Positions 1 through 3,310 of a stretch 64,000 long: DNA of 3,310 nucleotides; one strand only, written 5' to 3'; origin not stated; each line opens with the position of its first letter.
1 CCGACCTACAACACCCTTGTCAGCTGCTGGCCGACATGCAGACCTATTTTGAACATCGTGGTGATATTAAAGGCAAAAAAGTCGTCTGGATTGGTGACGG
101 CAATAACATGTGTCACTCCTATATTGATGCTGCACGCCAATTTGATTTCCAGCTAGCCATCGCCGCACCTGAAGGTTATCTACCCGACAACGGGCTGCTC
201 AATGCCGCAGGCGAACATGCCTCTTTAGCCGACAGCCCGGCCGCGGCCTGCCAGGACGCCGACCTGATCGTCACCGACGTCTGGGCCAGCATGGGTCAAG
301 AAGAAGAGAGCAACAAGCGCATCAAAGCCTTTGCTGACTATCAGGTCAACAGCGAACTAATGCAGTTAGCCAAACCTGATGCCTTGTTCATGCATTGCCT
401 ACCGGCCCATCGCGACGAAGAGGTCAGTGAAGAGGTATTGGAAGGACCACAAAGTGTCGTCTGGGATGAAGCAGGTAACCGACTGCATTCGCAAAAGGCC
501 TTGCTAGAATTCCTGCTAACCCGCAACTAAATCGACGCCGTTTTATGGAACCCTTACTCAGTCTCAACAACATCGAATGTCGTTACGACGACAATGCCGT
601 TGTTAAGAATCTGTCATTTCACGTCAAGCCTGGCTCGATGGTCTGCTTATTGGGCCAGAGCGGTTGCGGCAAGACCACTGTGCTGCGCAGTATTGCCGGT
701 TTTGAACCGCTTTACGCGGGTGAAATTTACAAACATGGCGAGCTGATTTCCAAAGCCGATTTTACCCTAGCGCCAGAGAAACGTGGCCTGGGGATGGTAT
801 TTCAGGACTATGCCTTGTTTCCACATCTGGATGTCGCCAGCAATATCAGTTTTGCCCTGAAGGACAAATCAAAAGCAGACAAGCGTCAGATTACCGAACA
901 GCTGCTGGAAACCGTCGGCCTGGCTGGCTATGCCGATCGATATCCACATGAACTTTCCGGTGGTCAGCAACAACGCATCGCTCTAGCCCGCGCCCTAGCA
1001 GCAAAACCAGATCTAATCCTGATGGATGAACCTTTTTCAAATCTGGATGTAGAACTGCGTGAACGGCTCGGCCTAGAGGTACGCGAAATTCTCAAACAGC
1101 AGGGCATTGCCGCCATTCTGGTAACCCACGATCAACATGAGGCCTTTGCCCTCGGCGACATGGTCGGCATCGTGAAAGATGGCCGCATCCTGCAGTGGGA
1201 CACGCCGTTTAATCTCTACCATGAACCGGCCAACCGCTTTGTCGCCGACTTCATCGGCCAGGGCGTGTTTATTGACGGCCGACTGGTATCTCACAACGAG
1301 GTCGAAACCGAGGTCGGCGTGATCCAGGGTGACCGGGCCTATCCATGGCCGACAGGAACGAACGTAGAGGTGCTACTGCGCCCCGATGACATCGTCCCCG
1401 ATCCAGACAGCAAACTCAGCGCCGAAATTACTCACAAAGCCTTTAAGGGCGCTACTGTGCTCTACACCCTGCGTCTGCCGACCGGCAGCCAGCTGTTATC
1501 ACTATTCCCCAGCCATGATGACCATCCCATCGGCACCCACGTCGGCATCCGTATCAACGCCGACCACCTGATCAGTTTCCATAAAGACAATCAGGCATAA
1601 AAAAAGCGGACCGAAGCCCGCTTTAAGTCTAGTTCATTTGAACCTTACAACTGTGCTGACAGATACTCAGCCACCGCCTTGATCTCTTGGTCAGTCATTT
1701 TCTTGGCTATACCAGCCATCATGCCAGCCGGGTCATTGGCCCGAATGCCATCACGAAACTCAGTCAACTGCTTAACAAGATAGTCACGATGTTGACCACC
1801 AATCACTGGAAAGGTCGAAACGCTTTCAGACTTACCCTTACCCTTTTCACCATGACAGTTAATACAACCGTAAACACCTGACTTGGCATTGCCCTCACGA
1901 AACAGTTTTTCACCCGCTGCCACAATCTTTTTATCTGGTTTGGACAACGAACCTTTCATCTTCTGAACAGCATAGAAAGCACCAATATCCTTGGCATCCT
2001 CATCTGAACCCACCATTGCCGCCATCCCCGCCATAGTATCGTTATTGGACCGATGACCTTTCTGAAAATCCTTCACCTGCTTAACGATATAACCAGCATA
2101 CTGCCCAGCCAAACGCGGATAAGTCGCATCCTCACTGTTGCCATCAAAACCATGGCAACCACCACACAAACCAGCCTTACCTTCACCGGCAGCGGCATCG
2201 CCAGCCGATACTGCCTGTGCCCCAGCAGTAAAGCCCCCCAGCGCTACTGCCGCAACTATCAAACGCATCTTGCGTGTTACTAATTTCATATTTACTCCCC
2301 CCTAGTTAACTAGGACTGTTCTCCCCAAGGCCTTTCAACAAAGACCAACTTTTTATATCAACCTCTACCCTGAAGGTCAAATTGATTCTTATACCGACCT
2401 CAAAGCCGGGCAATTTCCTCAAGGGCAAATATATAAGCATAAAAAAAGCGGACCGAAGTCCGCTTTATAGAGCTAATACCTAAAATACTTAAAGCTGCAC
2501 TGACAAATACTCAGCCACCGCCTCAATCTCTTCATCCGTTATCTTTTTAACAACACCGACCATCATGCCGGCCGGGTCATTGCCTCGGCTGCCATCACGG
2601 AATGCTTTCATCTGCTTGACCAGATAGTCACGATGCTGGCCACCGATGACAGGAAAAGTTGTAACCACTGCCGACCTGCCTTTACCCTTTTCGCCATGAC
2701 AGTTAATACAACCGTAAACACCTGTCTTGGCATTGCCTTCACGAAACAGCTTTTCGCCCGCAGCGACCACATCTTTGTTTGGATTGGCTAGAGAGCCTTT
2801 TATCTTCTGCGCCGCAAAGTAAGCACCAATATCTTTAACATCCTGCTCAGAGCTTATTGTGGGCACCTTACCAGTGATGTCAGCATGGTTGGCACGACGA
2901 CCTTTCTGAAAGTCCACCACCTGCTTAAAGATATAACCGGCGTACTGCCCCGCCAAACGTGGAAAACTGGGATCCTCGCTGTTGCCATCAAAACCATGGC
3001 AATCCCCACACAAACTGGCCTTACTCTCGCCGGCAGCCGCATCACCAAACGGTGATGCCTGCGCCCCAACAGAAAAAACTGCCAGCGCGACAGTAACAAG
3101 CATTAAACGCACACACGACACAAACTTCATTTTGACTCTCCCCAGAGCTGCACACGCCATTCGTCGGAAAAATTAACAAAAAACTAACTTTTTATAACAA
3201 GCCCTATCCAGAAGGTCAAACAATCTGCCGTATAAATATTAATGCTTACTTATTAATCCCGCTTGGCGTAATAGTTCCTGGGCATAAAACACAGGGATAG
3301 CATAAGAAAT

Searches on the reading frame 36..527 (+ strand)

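Call 41: search_protein_families(library=pfam, proteins=[window:36-527:+], max_evalue=0.00001)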
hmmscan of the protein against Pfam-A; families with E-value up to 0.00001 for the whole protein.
window:36-527:+ (164 aa): 1 family
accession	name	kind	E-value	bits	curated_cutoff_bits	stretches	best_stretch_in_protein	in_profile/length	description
PF00185.30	OTCace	-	1.9e-54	184.4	29.4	1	12-159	1-156/157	Aspartate/ornithine carbamoyltransferase, Asp/Orn binding domain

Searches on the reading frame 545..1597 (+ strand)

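Call 41: search_protein_families(library=pfam, proteins=[window:545-1597:+], max_evalue=0.00001)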
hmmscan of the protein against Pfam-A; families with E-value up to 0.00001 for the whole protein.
window:545-1597:+ (351 aa): 3 families
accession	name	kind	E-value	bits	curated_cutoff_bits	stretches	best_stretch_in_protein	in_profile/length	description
PF00005.33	ABC_tran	-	7.7e-34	117.7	25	1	20-164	1-136/137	ABC transporter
PF08402.16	TOBE_2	-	2.2e-13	50.6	21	1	276-343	1-74/76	TOBE domain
PF13304.12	AAA_21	-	3.9e-10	40.7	27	1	76-196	177-299/304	AAA domain, putative AbiEii toxin, Type IV TA system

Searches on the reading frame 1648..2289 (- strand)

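Call 41: search_protein_families(library=pfam, proteins=[window:1648-2289:-], max_evalue=0.00001)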
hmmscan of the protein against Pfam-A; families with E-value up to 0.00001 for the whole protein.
window:1648-2289:- (214 aa): 2 families
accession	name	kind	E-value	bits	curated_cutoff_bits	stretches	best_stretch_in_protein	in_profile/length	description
PF00034.26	Cytochrom_C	-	2.9e-16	61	21.3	1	123-211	1-87/90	Cytochrome c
PF13442.11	Cytochrome_CBB3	-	2.9e-11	44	27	0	141-210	13-68/68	Cytochrome C oxidase, cbb3-type, subunit III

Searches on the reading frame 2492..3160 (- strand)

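Call 41: search_protein_families(library=pfam, proteins=[window:2492-3160:-], max_evalue=0.00001)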
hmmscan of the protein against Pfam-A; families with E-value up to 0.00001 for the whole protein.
window:2492-3160:- (223 aa): 2 families
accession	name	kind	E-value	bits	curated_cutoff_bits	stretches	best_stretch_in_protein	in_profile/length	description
PF00034.26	Cytochrom_C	-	1.6e-14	55.5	21.3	1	132-220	1-87/90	Cytochrome c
PF13442.11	Cytochrome_CBB3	-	3.6e-08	34.1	27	0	150-219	13-68/68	Cytochrome C oxidase, cbb3-type, subunit III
